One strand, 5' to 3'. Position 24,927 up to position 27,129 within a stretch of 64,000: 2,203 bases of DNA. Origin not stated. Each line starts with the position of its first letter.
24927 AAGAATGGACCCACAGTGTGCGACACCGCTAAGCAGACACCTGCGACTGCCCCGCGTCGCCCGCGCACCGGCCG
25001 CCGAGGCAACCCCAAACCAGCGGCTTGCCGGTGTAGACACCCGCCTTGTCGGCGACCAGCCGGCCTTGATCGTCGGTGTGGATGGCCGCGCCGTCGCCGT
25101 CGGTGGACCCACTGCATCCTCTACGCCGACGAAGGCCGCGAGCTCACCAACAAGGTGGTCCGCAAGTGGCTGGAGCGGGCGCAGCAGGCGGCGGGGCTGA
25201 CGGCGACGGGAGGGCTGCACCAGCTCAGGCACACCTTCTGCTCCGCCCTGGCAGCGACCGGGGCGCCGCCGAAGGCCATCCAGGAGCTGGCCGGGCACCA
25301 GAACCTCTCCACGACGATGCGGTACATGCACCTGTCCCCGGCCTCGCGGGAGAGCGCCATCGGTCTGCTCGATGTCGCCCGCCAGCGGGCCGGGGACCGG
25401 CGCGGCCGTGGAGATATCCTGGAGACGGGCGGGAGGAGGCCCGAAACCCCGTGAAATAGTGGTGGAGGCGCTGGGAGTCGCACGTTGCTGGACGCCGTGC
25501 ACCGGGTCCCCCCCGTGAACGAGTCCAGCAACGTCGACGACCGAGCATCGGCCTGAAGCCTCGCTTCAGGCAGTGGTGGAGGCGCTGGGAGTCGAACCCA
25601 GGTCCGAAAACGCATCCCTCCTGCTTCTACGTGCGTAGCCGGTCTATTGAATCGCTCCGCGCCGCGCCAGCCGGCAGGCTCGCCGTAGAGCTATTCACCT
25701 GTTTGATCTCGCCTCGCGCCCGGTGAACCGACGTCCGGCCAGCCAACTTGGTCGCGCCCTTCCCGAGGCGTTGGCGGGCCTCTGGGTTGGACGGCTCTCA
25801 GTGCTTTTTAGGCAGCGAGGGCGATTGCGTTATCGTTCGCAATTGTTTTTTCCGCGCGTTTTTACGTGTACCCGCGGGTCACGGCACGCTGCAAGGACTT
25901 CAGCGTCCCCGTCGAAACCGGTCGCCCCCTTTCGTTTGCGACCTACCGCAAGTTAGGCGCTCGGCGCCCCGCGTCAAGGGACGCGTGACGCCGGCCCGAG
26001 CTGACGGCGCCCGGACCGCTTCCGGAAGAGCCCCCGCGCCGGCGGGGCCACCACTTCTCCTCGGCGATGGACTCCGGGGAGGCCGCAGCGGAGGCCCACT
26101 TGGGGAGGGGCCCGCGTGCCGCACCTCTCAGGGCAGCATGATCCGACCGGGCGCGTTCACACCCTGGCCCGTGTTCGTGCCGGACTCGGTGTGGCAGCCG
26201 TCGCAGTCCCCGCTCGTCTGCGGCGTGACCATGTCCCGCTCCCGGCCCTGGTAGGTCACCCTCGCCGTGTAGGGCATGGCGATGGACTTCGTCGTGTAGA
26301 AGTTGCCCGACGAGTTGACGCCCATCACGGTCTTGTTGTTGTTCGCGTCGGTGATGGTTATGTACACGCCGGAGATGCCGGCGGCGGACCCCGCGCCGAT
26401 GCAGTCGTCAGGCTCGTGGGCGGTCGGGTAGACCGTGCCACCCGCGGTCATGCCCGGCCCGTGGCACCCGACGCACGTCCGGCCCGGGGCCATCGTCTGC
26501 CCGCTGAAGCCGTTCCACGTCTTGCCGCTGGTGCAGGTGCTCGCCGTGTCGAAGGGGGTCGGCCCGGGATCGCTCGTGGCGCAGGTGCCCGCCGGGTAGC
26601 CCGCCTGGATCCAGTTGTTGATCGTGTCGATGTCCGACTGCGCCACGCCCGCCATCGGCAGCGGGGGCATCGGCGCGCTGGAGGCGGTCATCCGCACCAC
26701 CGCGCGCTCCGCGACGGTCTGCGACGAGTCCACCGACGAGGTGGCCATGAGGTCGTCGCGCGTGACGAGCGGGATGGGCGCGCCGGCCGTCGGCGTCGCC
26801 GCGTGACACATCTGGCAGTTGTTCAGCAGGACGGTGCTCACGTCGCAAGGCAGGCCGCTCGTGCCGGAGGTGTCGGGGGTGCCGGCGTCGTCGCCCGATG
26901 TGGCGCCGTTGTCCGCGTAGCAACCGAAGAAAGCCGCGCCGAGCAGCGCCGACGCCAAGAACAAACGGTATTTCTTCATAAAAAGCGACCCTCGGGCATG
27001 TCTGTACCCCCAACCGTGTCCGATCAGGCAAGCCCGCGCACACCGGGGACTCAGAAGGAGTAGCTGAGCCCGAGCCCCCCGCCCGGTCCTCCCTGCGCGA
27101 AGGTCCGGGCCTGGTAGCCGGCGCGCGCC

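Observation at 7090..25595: tmRNA gene with three direct copies of its 3' end delimiting an ~18 kb IS-saturated integrated island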

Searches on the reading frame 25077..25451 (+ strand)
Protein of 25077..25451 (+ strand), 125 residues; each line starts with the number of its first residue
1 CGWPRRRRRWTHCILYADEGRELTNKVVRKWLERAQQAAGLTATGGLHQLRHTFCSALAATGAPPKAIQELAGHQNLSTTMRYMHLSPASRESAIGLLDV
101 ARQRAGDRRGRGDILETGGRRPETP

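Call 13: search_protein_families(library=pfam, proteins=[window:25077-25451:+], max_evalue=0.01)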
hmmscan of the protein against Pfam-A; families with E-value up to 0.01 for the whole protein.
window:25077-25451:+ (125 aa): 1 family
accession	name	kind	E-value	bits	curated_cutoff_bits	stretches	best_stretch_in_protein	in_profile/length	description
PF00589.27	Phage_integrase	-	6.9e-17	62.2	27.1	1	13-88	95-170/172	Phage integrase family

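Call 30: find_homologous_proteins(query=window:25077-25451:+, max_evalue=0.00001)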
Query window:25077-25451:+ (125 aa): 408 proteins with E <= 0.00001 among 497 candidates; the best 120 are listed.
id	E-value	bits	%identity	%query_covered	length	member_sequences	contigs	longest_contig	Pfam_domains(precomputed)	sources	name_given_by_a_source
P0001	5.6e-57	210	99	79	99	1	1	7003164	PF00589.28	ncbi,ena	-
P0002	1.6e-34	137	64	84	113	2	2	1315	PF00589.28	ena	-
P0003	1.0e-31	128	61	90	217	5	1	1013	PF00589.28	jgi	-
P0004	1.3e-30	124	61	89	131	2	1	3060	PF00589.28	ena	-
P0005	3.1e-30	123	58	85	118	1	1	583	PF00589.28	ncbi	-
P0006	4.0e-30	123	57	98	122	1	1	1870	PF00589.28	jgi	jgi:site-specific recombinase XerD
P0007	5.6e-30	122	62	86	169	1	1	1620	PF00589.28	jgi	jgi:integrase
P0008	6.4e-30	122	60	83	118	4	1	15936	PF00589.28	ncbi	-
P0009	6.8e-30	122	57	89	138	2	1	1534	PF00589.28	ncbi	-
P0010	3.7e-29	120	62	83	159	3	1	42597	PF00589.28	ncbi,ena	-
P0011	4.3e-29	119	60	83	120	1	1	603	PF00589.28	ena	-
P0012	4.4e-29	119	60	84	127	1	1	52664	PF00589.28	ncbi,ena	-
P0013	4.7e-29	119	61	84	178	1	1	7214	PF00589.28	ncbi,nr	ncbi:MAG TPA: site-specific integrase, partial [Polyangiaceae bacterium]|nr:site-specific integrase 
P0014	5.2e-29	119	57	84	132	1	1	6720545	PF00589.28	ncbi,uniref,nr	ncbi:tyrosine-type recombinase/integrase [Anaeromyxobacter oryzae]|uniref:Tyr recombinase domain-con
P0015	5.4e-29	119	59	83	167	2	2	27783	PF06983.20,PF00589.28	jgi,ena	jgi:site-specific recombinase XerD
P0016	5.5e-29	119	58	87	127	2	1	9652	PF00589.28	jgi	jgi:site-specific recombinase XerD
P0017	7.2e-29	119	59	84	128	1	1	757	PF00589.28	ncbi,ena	-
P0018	2.1e-28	117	60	88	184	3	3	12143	PF00589.28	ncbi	-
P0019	3.9e-28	116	59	89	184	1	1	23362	PF00589.28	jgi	jgi:integrase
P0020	4.1e-28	116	59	83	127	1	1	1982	PF00589.28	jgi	jgi:site-specific recombinase XerD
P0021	4.3e-28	116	59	88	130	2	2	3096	PF00589.28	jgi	jgi:site-specific recombinase XerD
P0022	5.4e-28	116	63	70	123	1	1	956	PF00589.28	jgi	jgi:site-specific recombinase XerD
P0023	6.7e-28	116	56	83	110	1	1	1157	PF00589.28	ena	-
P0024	6.8e-28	116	66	69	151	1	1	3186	PF00589.28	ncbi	ncbi:MAG TPA: tyrosine-type recombinase/integrase, partial [Polyangiaceae bacterium]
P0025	8.7e-28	115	57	83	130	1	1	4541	PF00589.28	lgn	-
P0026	1.4e-27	115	58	81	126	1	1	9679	PF00589.28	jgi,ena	-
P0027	1.5e-27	114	58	81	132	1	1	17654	PF00589.28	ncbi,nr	ncbi:MAG TPA: tyrosine-type recombinase/integrase [Myxococcus sp.]|nr:tyrosine-type recombinase/inte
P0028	1.6e-27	114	65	69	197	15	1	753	PF00589.28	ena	-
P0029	1.6e-27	114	57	83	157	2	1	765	PF00589.28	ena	-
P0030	1.9e-27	114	59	88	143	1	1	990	PF00589.28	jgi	-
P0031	1.9e-27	114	58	84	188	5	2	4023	PF00589.28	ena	-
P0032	1.9e-27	114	58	83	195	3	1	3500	PF00589.28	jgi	jgi:integrase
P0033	3.0e-27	113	61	83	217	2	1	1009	PF00589.28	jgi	jgi:integrase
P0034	3.0e-27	113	58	77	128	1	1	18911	PF00589.28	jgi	jgi:site-specific recombinase XerD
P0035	4.4e-27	113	62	70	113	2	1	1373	PF00589.28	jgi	jgi:site-specific recombinase XerD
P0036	5.6e-27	113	64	69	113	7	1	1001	PF00589.28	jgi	jgi:site-specific recombinase XerD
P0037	5.6e-27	113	56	86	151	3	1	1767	PF00589.28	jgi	jgi:integrase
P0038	6.6e-27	112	61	82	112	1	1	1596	PF00589.28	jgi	jgi:site-specific recombinase XerD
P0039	1.3e-26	111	63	69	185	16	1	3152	PF00589.28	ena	-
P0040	1.3e-26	111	63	71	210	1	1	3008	PF00589.28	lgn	-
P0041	1.5e-26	111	65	71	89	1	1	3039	PF00589.28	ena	-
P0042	1.7e-26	111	63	69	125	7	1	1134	PF00589.28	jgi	jgi:site-specific recombinase XerD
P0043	1.7e-26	111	59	83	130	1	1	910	PF00589.28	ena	-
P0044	1.7e-26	111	65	69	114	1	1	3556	PF00589.28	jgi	jgi:site-specific recombinase XerD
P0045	1.8e-26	111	60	75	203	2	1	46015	PF00589.28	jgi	jgi:integrase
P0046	2.0e-26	111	60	83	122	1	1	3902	PF00589.28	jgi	jgi:site-specific recombinase XerD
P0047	2.0e-26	111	60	83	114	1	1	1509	PF00589.28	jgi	jgi:site-specific recombinase XerD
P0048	2.0e-26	111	58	86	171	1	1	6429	PF00589.28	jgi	jgi:integrase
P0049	2.0e-26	111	61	76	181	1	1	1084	PF00589.28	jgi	-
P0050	2.2e-26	111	64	68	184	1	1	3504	PF00589.28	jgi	jgi:integrase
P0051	3.3e-26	110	61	83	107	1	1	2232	PF00589.28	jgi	jgi:site-specific recombinase XerD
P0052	3.4e-26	110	56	84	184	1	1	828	PF00589.28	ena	-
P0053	3.8e-26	110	57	88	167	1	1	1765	PF00589.28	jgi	-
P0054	4.0e-26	110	58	74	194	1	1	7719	PF00589.28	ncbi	-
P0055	4.4e-26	110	62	69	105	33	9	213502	PF00589.28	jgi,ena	-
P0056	4.8e-26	110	64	69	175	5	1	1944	PF00589.28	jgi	-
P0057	5.4e-26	109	56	86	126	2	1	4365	PF00589.28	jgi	jgi:site-specific recombinase XerD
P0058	5.5e-26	109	62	69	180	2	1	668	PF00589.28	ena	-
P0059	9.5e-26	109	59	84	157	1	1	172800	PF00589.28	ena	-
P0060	1.0e-25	108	54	90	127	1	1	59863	PF00589.28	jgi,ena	-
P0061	1.1e-25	108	57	82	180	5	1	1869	PF00589.28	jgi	jgi:integrase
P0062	1.1e-25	108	56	85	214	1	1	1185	PF00589.28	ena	-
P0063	1.2e-25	108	58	81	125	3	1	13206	PF00589.28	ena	-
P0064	1.3e-25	108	49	94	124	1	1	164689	PF00589.28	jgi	jgi:site-specific recombinase XerD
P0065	1.5e-25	108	64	74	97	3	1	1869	PF00589.28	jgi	jgi:site-specific recombinase XerD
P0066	1.5e-25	108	58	84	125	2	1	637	PF00589.28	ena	-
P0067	1.6e-25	108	60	70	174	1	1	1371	PF00589.28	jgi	jgi:integrase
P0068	1.8e-25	108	51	90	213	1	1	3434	PF00589.28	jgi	jgi:integrase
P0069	3.3e-25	107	58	86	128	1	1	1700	PF00589.28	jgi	jgi:site-specific recombinase XerD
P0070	3.8e-25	107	59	82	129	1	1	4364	PF00589.28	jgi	jgi:site-specific recombinase XerC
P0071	3.9e-25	107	59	74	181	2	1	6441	PF00589.28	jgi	jgi:integrase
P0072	4.0e-25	107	54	83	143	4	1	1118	PF00589.28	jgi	-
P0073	4.0e-25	107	55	84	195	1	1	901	PF00589.28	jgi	jgi:integrase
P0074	4.6e-25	106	58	84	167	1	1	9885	PF00589.28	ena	-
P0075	4.6e-25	106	62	69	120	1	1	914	PF00589.28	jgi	jgi:site-specific recombinase XerD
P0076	4.7e-25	106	60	69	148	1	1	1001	PF00589.28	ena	-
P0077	4.7e-25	106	55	86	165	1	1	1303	PF00589.28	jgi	jgi:integrase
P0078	5.2e-25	106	55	85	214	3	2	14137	PF00589.28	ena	-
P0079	5.9e-25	106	58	82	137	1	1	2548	PF00589.28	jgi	jgi:integrase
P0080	6.2e-25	106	60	69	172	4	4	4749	PF00589.28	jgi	jgi:integrase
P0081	6.7e-25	106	59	74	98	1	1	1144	PF00589.28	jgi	jgi:site-specific recombinase XerD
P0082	6.9e-25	106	54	80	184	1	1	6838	PF00589.28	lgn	-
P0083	7.6e-25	106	56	83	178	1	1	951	PF00589.28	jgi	-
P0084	8.1e-25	106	56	81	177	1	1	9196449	PF00589.28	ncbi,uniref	ncbi:tyrosine-type recombinase/integrase [Myxococcus virescens]|uniref:tyrosine-type recombinase/int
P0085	1.1e-24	105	60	73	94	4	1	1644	PF00589.28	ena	-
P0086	1.2e-24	105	55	86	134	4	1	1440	PF00589.28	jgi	jgi:site-specific recombinase XerD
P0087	1.3e-24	105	59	69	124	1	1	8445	PF00589.28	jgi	jgi:site-specific recombinase XerD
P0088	1.6e-24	105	63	69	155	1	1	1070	PF00589.28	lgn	-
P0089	1.8e-24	104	57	86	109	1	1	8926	PF00589.28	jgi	-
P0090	2.1e-24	104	55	80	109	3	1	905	PF00589.28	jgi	-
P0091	2.1e-24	104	59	74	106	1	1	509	PF00589.28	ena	-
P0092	2.9e-24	104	60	69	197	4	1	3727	PF00589.28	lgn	-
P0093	3.0e-24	104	62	67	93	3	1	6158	PF00589.28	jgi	-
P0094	3.3e-24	104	52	76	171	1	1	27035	PF00589.28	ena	-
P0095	4.3e-24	103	69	59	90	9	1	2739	PF00589.28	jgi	jgi:site-specific recombinase XerD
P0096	5.2e-24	103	55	90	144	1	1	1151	PF00589.28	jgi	jgi:site-specific recombinase XerD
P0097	6.1e-24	103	57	84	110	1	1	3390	PF00589.28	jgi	-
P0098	6.8e-24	103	61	74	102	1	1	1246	PF00589.28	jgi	jgi:site-specific recombinase XerD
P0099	7.5e-24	102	60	68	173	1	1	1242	PF00589.28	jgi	jgi:hypothetical protein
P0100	9.2e-24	102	59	70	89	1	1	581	PF00589.28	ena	-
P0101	1.4e-23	102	64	69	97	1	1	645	PF00589.28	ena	-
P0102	1.5e-23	101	55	84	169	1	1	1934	PF00589.28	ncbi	ncbi:MAG TPA: tyrosine-type recombinase/integrase, partial [Anaeromyxobacteraceae bacterium]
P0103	1.6e-23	101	57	75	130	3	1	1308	PF00589.28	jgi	jgi:site-specific recombinase XerD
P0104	1.7e-23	101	60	68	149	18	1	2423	PF00589.28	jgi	-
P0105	2.1e-23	101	57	82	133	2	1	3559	PF00589.28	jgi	jgi:site-specific recombinase XerD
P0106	2.1e-23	101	58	69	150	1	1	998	PF00589.28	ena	-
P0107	2.4e-23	101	60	68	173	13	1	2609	PF00589.28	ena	-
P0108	2.5e-23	101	59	81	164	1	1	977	PF00589.28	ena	-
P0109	2.7e-23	101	57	84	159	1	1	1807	PF00589.28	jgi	jgi:site-specific recombinase XerD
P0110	2.7e-23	101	58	69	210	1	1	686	PF00589.28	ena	-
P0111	2.7e-23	101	57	69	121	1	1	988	PF00589.28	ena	-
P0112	2.7e-23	101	62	76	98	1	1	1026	PF00589.28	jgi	jgi:site-specific recombinase XerD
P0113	3.2e-23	100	63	61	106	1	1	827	PF00589.28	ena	-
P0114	3.2e-23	100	59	69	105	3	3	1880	PF00589.28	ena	-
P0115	3.3e-23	100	51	83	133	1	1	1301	PF00589.28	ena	-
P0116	3.4e-23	100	62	65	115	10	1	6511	PF00589.28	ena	-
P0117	4.0e-23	100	59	79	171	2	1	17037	PF00589.28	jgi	jgi:integrase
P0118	4.2e-23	100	52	87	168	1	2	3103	PF00589.28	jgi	jgi:integrase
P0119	4.8e-23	100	59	79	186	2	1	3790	PF00589.28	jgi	-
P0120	5.3e-23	100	62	65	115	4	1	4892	PF00589.28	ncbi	-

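Call 31: find_encoding_contigs(protein=P0001, flank=10000, max_places=6)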
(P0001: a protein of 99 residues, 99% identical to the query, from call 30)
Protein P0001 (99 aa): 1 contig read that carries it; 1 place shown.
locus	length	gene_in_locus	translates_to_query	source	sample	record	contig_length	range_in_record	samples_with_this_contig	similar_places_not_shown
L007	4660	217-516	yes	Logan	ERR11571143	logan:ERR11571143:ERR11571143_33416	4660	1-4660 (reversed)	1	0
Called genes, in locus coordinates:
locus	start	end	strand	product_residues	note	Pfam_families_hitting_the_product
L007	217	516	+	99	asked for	PF00589:Phage_integrase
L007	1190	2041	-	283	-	PF00034:Cytochrom_C (faint)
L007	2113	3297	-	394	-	-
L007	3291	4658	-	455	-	?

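Call 35: find_encoding_contigs(protein=P0084, flank=6000, max_places=3)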
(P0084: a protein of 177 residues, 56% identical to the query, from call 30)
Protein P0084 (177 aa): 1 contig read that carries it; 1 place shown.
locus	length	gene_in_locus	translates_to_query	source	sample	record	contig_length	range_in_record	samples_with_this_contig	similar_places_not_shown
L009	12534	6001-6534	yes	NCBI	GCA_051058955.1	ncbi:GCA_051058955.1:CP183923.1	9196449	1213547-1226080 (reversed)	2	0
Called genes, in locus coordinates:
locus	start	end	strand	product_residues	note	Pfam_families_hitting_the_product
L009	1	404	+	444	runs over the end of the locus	PF13665:Tox-PAAR-like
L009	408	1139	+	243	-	-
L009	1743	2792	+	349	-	PF14175:YaaC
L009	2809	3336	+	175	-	PF05014:Nuc_deoxyrib_tr (weak)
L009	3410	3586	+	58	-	-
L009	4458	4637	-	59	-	-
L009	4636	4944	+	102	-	-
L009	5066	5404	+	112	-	PF12728:HTH_17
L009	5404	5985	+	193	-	PF14659:Phage_int_SAM_3 (weak)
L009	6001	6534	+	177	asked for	PF00589:Phage_integrase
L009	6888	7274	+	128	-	PF00072:Response_reg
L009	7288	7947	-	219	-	PF00834:Ribul_P_3_epim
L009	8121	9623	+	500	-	PF13185:GAF_2, PF01590:GAF, PF13492:GAF_3, PF01966:HD (faint), PF13487:HD_5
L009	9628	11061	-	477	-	PF00224:PK, PF02887:PK_C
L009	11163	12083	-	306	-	-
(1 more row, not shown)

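Call 36: find_encoding_contigs(protein=P0014, flank=6000, max_places=3)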
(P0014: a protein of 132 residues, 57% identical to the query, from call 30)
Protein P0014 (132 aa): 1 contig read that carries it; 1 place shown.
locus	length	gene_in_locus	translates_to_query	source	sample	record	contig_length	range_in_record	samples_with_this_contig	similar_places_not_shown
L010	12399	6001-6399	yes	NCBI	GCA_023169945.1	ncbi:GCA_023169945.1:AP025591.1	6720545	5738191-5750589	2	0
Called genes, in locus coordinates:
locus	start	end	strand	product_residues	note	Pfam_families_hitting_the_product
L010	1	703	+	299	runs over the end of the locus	PF00126:HTH_1, PF03466:LysR_substrate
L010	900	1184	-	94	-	-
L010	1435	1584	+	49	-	-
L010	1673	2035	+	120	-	-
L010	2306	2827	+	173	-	-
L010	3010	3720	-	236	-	-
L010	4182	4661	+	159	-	-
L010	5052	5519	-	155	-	-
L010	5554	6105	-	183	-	PF00239:Resolvase (weak)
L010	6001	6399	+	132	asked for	PF00589:Phage_integrase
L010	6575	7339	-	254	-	PF00753:Lactamase_B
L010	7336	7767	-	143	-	-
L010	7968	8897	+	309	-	PF01063:Aminotran_4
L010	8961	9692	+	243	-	PF13646:HEAT_2, PF02985:HEAT (faint)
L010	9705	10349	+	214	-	-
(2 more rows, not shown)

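Call 42: search_protein_families(library=ncbifam, proteins=[window:25077-25451:+], max_evalue=0.001)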
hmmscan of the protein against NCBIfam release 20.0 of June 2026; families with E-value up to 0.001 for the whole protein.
window:25077-25451:+ (125 aa): 10 families
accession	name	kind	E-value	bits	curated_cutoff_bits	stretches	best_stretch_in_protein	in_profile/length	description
TIGR02224.1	recomb_XerC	equivalog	5.6e-17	62.1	335.15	1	12-88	203-279/295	tyrosine recombinase XerC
NF040815.2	recomb_XerA_Arch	equivalog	6.7e-14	52.1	220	1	16-89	184-257/263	site-specific tyrosine recombinase/integron integrase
TIGR02225.1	recomb_XerD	equivalog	1.1e-11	44.6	329.6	1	13-87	201-275/290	site-specific tyrosine recombinase XerD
NF001399.0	PRK00283.1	subfamily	6e-11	42.1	279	1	11-87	207-284/300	tyrosine recombinase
TIGR02249.1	integrase_gron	subfamily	2.3e-10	40.4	265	1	23-87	237-301/315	integron integrase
NF011946.0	PRK15417.1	equivalog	4.6e-09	35.9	435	1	26-90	255-319/337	integron integrase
NF007371.0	PRK09871.1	subfamily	6.6e-07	29.1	222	1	11-91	99-178/198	tyrosine-type DNA invertase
NF002331.0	PRK01287.1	subfamily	1.1e-06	27.9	371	1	14-87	239-313/365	site-specific tyrosine recombinase XerC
NF003462.0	PRK05084.1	equivalog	2.8e-06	26.3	267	1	16-96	276-354/360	tyrosine recombinase XerS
NF007370.0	PRK09870.1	subfamily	6.4e-06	25.9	221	1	14-104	107-194/200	tyrosine-type DNA invertase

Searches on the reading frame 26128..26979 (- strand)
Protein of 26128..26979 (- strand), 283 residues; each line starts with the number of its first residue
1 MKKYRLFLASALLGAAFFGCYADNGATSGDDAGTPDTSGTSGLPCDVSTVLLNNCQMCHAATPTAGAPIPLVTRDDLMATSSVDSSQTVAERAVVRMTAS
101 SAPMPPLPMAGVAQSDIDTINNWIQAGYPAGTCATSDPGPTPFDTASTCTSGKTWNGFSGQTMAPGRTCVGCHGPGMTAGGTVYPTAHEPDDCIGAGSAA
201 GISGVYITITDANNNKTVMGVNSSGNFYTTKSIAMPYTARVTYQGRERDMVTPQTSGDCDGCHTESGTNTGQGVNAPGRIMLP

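Call 33: find_encoding_contigs(protein=window:26128-26979:-, flank=10000, max_places=8)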
Protein window:26128-26979:- (283 aa): 1 contig read that carries it; 1 place shown.
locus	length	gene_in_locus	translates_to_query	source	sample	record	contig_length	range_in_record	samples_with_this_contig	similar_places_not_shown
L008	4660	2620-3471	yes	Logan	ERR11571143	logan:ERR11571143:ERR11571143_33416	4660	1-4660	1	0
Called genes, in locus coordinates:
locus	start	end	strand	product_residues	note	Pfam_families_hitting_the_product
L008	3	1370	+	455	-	?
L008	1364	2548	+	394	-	-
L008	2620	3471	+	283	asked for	PF00034:Cytochrom_C (faint)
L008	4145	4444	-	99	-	PF00589:Phage_integrase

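Call 34: list_cluster_members(proteins=[P0001, window:26128-26979:-])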
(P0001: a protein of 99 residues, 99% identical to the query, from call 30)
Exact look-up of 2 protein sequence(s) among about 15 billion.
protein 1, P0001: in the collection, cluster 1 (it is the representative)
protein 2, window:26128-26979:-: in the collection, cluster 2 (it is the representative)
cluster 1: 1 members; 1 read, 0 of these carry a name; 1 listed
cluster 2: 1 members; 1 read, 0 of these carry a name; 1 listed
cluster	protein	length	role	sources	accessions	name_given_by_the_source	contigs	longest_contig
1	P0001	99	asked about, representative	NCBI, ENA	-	-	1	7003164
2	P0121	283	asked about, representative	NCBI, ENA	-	-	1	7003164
